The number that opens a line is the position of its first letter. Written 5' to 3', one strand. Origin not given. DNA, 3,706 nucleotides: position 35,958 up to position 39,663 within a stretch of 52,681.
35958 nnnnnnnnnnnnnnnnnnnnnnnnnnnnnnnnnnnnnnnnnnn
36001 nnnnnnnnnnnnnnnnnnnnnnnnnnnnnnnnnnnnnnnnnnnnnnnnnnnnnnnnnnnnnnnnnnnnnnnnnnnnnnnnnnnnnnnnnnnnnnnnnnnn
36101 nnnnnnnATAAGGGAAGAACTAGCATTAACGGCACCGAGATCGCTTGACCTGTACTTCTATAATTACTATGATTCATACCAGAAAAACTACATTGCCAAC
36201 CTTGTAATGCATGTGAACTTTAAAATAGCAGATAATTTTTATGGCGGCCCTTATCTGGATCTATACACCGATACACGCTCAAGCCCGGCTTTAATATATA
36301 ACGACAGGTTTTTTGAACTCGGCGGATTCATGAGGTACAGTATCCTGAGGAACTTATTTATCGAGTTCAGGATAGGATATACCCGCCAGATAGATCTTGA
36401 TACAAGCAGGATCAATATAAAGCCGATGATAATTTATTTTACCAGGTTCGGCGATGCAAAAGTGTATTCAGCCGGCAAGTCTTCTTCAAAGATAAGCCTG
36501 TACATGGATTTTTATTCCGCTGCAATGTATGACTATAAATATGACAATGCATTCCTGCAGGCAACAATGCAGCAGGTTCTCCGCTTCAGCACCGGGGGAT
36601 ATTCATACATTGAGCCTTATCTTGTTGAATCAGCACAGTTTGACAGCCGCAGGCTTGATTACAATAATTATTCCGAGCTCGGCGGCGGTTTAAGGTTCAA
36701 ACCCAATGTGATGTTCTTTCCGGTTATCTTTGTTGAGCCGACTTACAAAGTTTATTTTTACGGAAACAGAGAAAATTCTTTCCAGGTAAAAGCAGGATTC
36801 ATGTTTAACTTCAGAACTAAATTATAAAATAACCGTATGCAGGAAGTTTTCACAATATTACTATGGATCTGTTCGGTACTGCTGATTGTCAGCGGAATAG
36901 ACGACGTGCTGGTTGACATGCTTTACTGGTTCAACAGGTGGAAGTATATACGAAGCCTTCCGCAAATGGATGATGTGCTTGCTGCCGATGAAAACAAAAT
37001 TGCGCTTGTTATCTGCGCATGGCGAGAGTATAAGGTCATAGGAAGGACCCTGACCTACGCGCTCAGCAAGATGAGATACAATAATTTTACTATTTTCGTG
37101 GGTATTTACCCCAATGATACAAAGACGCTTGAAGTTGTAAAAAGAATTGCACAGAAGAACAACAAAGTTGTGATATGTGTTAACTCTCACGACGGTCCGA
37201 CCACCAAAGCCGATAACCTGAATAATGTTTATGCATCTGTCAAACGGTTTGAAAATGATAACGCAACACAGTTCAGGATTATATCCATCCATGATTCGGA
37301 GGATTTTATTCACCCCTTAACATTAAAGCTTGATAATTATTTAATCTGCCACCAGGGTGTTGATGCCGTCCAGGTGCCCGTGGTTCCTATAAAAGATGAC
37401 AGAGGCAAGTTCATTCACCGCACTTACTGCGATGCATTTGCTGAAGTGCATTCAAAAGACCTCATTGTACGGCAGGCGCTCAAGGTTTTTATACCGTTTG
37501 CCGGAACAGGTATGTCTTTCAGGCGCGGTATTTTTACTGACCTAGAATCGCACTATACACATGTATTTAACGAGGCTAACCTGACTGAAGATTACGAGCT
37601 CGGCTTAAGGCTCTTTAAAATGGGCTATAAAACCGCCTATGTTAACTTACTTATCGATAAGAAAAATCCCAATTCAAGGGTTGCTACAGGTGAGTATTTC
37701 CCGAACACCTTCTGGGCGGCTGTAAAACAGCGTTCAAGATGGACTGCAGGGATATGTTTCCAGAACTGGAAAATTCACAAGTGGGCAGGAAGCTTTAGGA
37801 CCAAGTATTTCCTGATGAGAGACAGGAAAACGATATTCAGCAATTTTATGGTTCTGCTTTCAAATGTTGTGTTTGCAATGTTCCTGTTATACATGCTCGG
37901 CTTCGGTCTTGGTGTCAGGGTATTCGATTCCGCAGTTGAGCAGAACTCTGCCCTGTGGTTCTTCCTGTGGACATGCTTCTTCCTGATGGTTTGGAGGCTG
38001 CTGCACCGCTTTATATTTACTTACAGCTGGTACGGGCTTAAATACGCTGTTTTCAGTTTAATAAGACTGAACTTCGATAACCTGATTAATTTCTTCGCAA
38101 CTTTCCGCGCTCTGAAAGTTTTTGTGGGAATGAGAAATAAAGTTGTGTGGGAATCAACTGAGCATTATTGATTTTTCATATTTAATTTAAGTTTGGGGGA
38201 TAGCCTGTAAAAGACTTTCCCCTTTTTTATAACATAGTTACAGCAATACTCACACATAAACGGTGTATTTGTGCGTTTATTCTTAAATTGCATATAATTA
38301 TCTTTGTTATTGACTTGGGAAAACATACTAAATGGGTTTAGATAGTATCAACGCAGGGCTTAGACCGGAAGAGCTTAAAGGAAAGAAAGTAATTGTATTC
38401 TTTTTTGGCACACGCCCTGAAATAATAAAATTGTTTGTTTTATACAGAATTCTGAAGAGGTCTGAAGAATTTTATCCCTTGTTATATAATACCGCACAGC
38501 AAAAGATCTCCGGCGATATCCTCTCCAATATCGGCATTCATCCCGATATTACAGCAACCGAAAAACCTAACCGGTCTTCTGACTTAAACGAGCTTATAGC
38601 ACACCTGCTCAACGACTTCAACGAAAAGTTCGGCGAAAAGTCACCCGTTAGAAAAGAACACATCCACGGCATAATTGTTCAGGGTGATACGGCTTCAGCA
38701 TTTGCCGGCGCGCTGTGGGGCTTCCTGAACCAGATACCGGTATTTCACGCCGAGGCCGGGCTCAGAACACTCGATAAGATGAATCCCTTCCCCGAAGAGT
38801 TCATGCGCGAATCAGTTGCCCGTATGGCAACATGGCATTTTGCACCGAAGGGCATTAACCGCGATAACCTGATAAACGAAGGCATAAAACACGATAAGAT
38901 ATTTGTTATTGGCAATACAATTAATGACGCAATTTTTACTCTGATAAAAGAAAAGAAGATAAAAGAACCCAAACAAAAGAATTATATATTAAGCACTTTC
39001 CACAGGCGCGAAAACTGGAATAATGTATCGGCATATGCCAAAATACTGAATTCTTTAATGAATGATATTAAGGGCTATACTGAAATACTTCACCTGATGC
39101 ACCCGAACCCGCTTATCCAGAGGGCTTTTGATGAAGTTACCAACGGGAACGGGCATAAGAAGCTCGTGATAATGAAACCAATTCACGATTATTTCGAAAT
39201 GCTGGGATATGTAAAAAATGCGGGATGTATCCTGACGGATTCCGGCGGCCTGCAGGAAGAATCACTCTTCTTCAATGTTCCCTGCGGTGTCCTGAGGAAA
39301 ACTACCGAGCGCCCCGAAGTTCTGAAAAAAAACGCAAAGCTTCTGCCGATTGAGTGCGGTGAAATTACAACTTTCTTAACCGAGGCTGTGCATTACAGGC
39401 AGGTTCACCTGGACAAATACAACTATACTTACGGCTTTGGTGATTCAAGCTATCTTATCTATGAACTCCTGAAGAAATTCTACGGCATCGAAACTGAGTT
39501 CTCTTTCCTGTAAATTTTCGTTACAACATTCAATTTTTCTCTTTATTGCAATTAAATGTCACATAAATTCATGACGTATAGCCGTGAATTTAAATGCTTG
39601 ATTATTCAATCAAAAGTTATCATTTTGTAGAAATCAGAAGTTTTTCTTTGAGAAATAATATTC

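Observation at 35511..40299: Compact NfrA/NfrB/WecB-like synthase-dependent exopolysaccharide module in a non-proteobacterial context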

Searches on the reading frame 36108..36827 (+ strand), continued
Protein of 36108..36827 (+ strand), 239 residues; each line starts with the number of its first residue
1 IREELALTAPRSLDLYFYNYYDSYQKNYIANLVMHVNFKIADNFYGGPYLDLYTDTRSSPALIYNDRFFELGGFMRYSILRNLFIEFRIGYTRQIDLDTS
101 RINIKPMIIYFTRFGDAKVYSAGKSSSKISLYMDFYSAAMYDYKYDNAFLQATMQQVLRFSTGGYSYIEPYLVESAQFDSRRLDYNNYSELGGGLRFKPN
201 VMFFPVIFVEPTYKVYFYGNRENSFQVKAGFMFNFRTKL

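Call 62: find_encoding_contigs(protein=P0351, flank=6000, max_places=2)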
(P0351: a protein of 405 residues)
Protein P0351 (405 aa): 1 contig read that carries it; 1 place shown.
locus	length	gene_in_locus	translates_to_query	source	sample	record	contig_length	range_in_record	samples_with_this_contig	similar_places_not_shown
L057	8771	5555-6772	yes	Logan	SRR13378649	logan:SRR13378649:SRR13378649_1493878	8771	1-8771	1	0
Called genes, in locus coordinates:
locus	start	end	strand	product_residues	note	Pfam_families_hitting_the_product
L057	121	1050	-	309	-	PF13495:Phage_int_SAM_4, PF02899:Phage_int_SAM_1 (weak), PF00589:Phage_integrase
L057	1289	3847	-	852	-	PF00932:LTD, PF07705:CARDB, PF00932:LTD, PF13860:FlgD_ig (weak)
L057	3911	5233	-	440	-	PF01546:Peptidase_M20, PF05343:Peptidase_M42 (faint)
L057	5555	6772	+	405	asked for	-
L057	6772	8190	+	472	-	PF13641:Glyco_tranf_2_3, PF13632:Glyco_trans_2_3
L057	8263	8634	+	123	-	PF00072:Response_reg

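Call 63: find_encoding_contigs(protein=P0353, flank=6000, max_places=2)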
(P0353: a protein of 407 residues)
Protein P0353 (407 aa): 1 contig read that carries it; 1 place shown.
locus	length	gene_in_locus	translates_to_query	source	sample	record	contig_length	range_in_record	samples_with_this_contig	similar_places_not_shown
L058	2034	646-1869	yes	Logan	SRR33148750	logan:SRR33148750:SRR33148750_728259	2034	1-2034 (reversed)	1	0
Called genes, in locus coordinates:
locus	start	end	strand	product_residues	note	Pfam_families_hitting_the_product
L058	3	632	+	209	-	?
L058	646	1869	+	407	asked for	-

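Call 64: find_encoding_contigs(protein=P0358, flank=6000, max_places=2)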
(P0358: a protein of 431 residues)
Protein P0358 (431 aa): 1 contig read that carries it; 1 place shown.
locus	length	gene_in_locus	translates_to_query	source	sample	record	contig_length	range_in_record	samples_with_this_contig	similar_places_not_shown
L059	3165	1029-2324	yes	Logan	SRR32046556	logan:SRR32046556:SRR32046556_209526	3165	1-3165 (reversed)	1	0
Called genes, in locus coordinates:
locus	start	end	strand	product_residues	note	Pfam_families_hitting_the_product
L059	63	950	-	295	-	PF00583:Acetyltransf_1, PF13673:Acetyltransf_10 (weak), PF13508:Acetyltransf_7 (weak)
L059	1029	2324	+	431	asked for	PF13428:TPR_14 (faint), PF23914:TPR_CcmH_CycH (weak), PF07719:TPR_2 (faint), PF14559:TPR_19 (weak)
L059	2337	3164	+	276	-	?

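Call 65: find_encoding_contigs(protein=P0361, flank=6000, max_places=2)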
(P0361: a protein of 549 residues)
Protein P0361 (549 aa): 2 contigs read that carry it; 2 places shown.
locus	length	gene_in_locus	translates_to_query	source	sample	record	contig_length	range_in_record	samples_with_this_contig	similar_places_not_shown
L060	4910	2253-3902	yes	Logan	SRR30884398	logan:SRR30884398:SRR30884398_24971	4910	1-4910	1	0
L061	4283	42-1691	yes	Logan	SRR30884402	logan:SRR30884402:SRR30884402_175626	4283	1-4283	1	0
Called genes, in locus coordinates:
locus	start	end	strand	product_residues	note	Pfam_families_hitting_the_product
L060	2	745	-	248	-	?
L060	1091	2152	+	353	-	PF02350:Epimerase_2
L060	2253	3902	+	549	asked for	PF00515:TPR_1 (faint), PF07719:TPR_2 (faint), PF13174:TPR_6 (faint), PF13176:TPR_7 (faint), PF13181:TPR_8 (faint), PF13371:TPR_9 (faint), PF13432:TPR_16, PF14559:TPR_19 (weak), +6 more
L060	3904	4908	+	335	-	?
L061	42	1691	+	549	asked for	PF00515:TPR_1 (faint), PF07719:TPR_2 (faint), PF13174:TPR_6 (faint), PF13176:TPR_7 (faint), PF13181:TPR_8 (faint), PF13371:TPR_9 (faint), PF13432:TPR_16, PF14559:TPR_19 (weak), +6 more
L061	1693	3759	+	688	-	PF13641:Glyco_tranf_2_3, PF13632:Glyco_trans_2_3, PF05157:MshEN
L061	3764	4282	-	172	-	?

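Call 69: search_protein_families(library=pfam, proteins=[L056:4094-6004:+, L056:7459-8304:-], max_evalue=0.01)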
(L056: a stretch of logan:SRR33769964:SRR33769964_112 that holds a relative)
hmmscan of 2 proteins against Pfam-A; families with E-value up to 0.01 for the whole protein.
L056:4094-6004:+ (636 aa): 1 family
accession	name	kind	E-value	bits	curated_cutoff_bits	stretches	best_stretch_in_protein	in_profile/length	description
PF01384.25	PHO4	-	0.0017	17.8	33.7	1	544-627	57-131/350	Phosphate transporter family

L056:7459-8304:- (281 aa): 2 families
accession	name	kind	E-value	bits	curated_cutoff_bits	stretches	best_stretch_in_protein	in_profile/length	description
PF14488.12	DUF4434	-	0.00049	20.2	30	1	158-254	164-262/283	Domain of unknown function (DUF4434)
PF05648.19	PEX11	-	0.00061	19.8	23.8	1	50-102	88-140/222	Peroxisomal biogenesis factor 11 (PEX11)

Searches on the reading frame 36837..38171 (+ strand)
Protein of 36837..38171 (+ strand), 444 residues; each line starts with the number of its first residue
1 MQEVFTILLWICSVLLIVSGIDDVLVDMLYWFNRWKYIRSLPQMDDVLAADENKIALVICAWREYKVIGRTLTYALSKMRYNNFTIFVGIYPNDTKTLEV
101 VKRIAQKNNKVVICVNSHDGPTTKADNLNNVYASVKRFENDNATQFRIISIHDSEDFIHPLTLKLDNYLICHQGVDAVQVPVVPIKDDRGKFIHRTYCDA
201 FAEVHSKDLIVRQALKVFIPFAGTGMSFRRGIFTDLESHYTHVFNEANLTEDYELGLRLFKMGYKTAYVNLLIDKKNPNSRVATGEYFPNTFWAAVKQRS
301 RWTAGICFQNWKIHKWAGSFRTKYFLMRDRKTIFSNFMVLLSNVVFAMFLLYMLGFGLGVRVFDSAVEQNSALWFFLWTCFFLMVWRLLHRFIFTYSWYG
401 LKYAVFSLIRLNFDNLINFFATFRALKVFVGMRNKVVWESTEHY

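Call 3: search_protein_families(library=pfam, proteins=[window:36837-38171:+], max_evalue=0.1)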
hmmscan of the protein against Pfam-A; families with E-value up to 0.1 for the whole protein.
window:36837-38171:+ (444 aa): 2 families
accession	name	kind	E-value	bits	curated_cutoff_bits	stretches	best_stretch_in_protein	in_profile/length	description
PF13641.12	Glyco_tranf_2_3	-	3.7e-39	135.5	27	1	55-304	3-229/230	Glycosyltransferase like family 2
PF13632.12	Glyco_trans_2_3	-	2.8e-31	109.3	27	1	148-355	1-193/198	Glycosyl transferase family group 2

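Call 4: search_protein_families(library=ncbifam, proteins=[window:36837-38171:+], max_evalue=0.1)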
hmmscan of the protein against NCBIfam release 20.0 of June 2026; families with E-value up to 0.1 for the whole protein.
window:36837-38171:+ (444 aa): 10 families
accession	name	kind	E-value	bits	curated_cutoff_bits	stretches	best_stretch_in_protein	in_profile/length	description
NF011305.0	PRK14716.1-3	equivalog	4.1e-117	392.3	409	1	1-443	1-453/486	glycosyl transferase family protein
NF012033.0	PRK15489.1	equivalog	4.9e-104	348.9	537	1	10-443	22-478/703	glycosyl transferase family protein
NF011307.0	PRK14716.1-5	equivalog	1.5e-96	324.1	431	1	8-443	20-447/464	glycosyl transferase family protein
NF008411.1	PRK11234.1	equivalog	4.9e-96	322.7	1170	1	7-443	11-470/723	cyclic di-3',5'-guanylate-activated glycosyltransferase NfrB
NF011304.0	PRK14716.1-2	equivalog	1.3e-67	228.8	604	1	17-430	20-444/502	glycosyl transferase family protein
NF011306.0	PRK14716.1-4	equivalog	1.2e-64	218.7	504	1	1-441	1-429/442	glycosyl transferase family protein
NF053846.1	glyco_with_XrtP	equivalog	7.6e-07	28.1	520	1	58-394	46-391/440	XrtP-associated glycosyltransferase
TIGR03030.1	CelA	equivalog_domain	0.0012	17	699.1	1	246-307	327-378/714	UDP-forming cellulose synthase catalytic subunit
NF038299.1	EPS_HpsN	equivalog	0.0088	15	425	1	218-268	162-212/317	hormogonium polysaccharide biosynthesis glycosyltransferase HpsN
TIGR03472.1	HpnI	equivalog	0.028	13.2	310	1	78-136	65-126/373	bacteriohopanetetrol glucosamine biosynthesis glycosyltransferase HpnI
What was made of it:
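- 36837..38171 (+): NfrB-family processive GT2 synthase: N-terminal TM helix, cytoplasmic GT-A domain, C-terminal TM helices, no MshEN domain. NF011305 scores 392 bits and NF008411 323 bits over profile positions 11-470 of 723 (call 4).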

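Call 6: search_solved_structures(query=window:36837-38171:+, max_evalue=0.01, show_alignments=1)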
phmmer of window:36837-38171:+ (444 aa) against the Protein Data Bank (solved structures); distinct sequences matched with E-value up to 0.01: 0.

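Call 24: find_homologous_proteins(query=window:36837-38171:+, max_evalue=1e-20)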
Query window:36837-38171:+ (444 aa): 993 proteins with E <= 1e-20 among 6041 candidates; the best 120 are listed.
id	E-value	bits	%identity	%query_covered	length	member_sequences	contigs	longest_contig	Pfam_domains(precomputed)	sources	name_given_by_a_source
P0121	0.0e+0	1027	100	100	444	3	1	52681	PF13632.13,PF13641.13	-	-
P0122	5.3e-280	947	90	100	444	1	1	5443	PF13632.13,PF13641.13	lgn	-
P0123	1.7e-279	945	90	100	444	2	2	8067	PF13632.13,PF13641.13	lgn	-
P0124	7.5e-279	943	90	100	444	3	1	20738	PF13632.13,PF13641.13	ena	-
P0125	3.8e-278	941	90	100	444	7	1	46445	PF13632.13,PF13641.13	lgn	-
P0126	5.2e-278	940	90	100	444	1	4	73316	PF13632.13,PF13641.13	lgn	-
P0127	2.4e-277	938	89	100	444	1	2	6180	PF13632.13,PF13641.13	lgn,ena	-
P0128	3.4e-277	938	89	100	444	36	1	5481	PF13632.13,PF13641.13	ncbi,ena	-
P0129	3.6e-277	938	89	100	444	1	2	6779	PF13632.13,PF13641.13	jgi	jgi:adsorption protein B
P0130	7.0e-277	937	89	100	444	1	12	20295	PF13632.13,PF13641.13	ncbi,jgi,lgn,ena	-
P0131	1.0e-276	936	89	100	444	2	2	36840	PF13632.13,PF13641.13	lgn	-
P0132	1.3e-276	936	89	100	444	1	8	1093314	PF13632.13,PF13641.13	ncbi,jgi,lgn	-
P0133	2.3e-276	935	89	100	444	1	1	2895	PF13632.13,PF13641.13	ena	-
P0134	3.8e-276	934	89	100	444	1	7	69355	PF13632.13,PF13641.13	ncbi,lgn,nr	ncbi:MAG: phage adsorption protein NrfB [Ignavibacteria bacterium]|nr:phage adsorption protein NrfB 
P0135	9.1e-276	933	89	100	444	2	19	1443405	PF13632.13,PF13641.13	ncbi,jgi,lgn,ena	-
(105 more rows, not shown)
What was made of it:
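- Closest known: MshEN-less NfrB homologues. Same: NCBI and JGI already label Ignavibacteria orthologues 'phage adsorption protein NrfB' or 'adsorption protein B' (calls 4, 24).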

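Call 26: find_related_loci(query=window:36837-38171:+, collection=genome_contigs, flank=7000)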
Query window:36837-38171:+ (444 aa) in genome_contigs; peptide patterns used: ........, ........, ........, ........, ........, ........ (x = any residue, [..] = any of these).
85 stretches matched a pattern; 57 encode a relative of the query (tblastn E <= 1e-3); 50 distinct loci.
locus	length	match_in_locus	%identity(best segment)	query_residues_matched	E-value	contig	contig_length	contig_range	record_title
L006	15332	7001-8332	91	1-444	0e+0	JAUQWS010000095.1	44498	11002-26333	MAG: Ignavibacteria bacterium isolate BIN9 contig_139815, whole genome shotgun sequence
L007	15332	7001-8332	91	1-444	0e+0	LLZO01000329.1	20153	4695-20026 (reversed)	MAG: Chlorobi bacterium OLB5 UZ05_CHB002CONTIG000329, whole genome shotgun sequence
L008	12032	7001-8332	89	1-444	0e+0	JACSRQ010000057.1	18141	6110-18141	MAG: Ignavibacteria bacterium isolate BA6 contig-70_3588, whole genome shotgun sequence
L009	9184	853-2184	89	1-444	0e+0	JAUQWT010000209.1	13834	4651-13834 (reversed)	MAG: Ignavibacteria bacterium isolate BIN10 contig_92953, whole genome shotgun sequence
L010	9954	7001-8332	89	1-444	0e+0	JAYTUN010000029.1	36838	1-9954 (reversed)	MAG: Ignavibacteria bacterium isolate GFS_5551 GFS_5551_28, whole genome shotgun sequence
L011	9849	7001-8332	89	1-444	0e+0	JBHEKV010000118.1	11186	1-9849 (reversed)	MAG: Ignavibacteria bacterium isolate bin.560 k141_178600, whole genome shotgun sequence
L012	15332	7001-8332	88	1-444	0e+0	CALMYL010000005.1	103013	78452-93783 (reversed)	MAG TPA_asm: uncultured Ignavibacteria bacterium isolate SRR2107182_bin.96_CONCOCT_v1.1_MAG genome assembly, contig: ERZ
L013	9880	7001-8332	90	1-444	0e+0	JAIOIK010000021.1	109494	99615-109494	MAG: Ignavibacteria bacterium isolate MAG_28 contig_33574, whole genome shotgun sequence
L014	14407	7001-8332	89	1-444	0e+0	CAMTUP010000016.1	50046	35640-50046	MAG: uncultured Ignavibacteria bacterium isolate G04_MAG_00020 genome assembly, contig: G04_MAG_00020_000000000022, whol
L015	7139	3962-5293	88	1-444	0e+0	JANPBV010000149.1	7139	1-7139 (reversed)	MAG: Ignavibacteria bacterium isolate VAR_78_metabat_615 VAR_78_k141_3526550, whole genome shotgun sequence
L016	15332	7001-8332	89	1-444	0e+0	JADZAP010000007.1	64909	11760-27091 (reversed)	MAG: Ignavibacteria bacterium isolate SJ631 c_000000193316, whole genome shotgun sequence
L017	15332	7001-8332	89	1-444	0e+0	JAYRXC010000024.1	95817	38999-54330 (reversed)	MAG: Ignavibacteria bacterium isolate EBPR_ori4bin.22 k141_121287, whole genome shotgun sequence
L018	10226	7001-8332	89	1-444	0e+0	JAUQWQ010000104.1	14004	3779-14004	MAG: Ignavibacteria bacterium isolate BIN7 contig_104230, whole genome shotgun sequence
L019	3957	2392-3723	89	1-444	0e+0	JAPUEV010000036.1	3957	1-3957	MAG: Ignavibacteria bacterium isolate labscale reactor_MAG34 NODE_11379_length_3957_cov_5.317273, whole genome shotgun s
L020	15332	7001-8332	88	1-444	0e+0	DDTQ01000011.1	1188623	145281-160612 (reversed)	MAG TPA_asm: Ignavibacteria bacterium UBA2360 UBA2360_contig_101, whole genome shotgun sequence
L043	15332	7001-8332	61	1-444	0e+0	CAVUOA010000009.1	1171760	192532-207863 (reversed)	MAG: Ignavibacteriota bacterium isolate MFD02416.bin.2.75 genome assembly, contig: contig_19946, whole genome shotgun se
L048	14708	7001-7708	57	3-239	2e-90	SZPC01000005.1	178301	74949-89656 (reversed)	Ignavibacteria bacterium CHB1 ZYPT4scaffold_28, whole genome shotgun sequence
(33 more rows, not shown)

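Call 69: search_protein_families(library=pfam, proteins=[L048:6992-8437:+, L048:8450-10138:+, L043:5898-6797:+, L043:4981-5931:+], max_evalue=0.01)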
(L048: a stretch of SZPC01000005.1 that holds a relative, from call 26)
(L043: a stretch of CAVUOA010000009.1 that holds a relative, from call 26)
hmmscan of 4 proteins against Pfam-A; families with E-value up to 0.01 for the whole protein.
L048:6992-8437:+ (481 aa): 3 families
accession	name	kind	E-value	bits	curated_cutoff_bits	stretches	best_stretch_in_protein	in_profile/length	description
PF13641.12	Glyco_tranf_2_3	-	1.3e-26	94.5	27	1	55-237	2-175/230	Glycosyltransferase like family 2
PF13632.12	Glyco_trans_2_3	-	3.2e-12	47.1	27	1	148-234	1-85/198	Glycosyl transferase family group 2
PF05036.18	SPOR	-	0.003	18.3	21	1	410-477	2-65/76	SPOR domain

L048:8450-10138:+ (562 aa): 2 families
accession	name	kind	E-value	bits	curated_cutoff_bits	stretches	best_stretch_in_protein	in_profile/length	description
PF13632.12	Glyco_trans_2_3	-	6e-14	52.8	27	1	359-472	87-196/198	Glycosyl transferase family group 2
PF13641.12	Glyco_tranf_2_3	-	3.7e-05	24.3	27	1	364-423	181-230/230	Glycosyltransferase like family 2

L043:5898-6797:+ (299 aa): 2 families
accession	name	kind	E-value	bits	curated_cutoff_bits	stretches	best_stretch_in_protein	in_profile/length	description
PF01569.27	PAP2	-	9e-24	84.1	27.2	1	116-232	3-127/130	PAP2 superfamily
PF14378.12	PAP2_3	-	4e-08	33.7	27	1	144-223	110-188/190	PAP2 superfamily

L043:4981-5931:+ (316 aa): 2 families
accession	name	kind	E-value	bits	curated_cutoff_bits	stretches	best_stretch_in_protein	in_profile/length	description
PF01464.25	SLT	-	9.8e-24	83.6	21.3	1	140-250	2-109/117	Transglycosylase SLT domain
PF19489.4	SLT_4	-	0.0015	18.6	27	1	136-176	33-74/184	Transglycosylase SLT domain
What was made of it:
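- Tried and rejected: I first read the 299-aa protein there as an outer-membrane protein because of its C-terminal F. Pfam shows it is PAP2 (call 69).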

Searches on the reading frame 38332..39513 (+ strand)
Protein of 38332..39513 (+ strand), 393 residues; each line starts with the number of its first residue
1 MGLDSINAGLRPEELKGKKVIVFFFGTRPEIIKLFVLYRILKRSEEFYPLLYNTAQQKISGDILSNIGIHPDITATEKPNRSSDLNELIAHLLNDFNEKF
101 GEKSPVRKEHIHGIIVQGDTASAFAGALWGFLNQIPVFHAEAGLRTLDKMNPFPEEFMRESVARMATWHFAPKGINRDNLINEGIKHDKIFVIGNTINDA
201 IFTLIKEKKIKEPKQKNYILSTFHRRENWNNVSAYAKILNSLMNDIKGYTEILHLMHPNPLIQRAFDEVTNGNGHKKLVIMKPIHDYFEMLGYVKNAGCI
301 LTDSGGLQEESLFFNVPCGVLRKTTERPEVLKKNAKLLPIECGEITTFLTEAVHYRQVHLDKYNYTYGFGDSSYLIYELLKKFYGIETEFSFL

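Call 3: search_protein_families(library=pfam, proteins=[window:38332-39513:+], max_evalue=0.1)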
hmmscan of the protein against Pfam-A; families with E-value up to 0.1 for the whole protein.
window:38332-39513:+ (393 aa): 3 families
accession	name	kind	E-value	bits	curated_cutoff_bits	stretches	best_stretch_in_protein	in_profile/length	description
PF02350.25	Epimerase_2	-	1.1e-66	225.6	30.6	1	41-381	3-347/347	UDP-N-acetylglucosamine 2-epimerase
PF17651.6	Raco_middle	-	0.0082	16.2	26.8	1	55-121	33-94/163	RACo middle region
PF13716.11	CRAL_TRIO_2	-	0.056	14.2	23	0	208-278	28-102/137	Divergent CRAL/TRIO domain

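Call 4: search_protein_families(library=ncbifam, proteins=[window:38332-39513:+], max_evalue=0.1)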
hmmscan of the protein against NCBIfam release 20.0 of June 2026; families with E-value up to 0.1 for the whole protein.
window:38332-39513:+ (393 aa): 4 families
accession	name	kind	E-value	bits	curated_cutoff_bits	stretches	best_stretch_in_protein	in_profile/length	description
TIGR00236.1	wecB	equivalog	3.9e-68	230.2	210.15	1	21-381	3-363/366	non-hydrolyzing UDP-N-acetylglucosamine 2-epimerase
TIGR03568.1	NeuC_NnaA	equivalog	5.6e-16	58.4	235.9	1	21-259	3-242/365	UDP-N-acetylglucosamine 2-epimerase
NF041010.1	glycosy_Agl16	equivalog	0.0075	15.2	575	1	169-220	137-183/352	glycosylation protein Agl16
NF051891.1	TransRegFurHelico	equivalog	0.094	12.6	200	0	335-362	98-125/148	ferric iron uptake transcriptional regulator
